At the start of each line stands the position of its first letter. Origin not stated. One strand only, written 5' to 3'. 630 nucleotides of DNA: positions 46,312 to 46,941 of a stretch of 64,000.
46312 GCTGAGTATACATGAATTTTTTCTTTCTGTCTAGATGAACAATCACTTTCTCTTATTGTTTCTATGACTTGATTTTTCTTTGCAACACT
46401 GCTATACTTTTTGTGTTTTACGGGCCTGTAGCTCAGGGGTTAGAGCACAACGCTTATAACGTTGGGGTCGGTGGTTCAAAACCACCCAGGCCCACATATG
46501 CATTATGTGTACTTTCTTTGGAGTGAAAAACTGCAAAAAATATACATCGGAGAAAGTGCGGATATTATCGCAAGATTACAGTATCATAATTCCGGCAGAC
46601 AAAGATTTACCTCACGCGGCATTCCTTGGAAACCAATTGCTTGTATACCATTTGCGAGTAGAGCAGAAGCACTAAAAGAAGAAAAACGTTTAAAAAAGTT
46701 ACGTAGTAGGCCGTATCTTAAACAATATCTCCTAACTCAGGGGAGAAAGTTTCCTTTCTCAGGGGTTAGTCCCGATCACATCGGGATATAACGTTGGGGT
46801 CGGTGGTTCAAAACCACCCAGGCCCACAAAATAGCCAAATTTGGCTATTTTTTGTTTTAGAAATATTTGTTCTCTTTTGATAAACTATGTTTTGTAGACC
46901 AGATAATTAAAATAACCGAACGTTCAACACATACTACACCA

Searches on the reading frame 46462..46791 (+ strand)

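Call 79: search_protein_families(library=pfam, proteins=[window:46462-46791:+])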
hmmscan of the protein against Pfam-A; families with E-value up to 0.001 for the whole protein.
window:46462-46791:+ (109 aa): 1 family
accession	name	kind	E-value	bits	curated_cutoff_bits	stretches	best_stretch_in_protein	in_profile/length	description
PF01541.30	GIY-YIG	-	2.8e-11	44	22.6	1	13-83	1-74/78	GIY-YIG catalytic domain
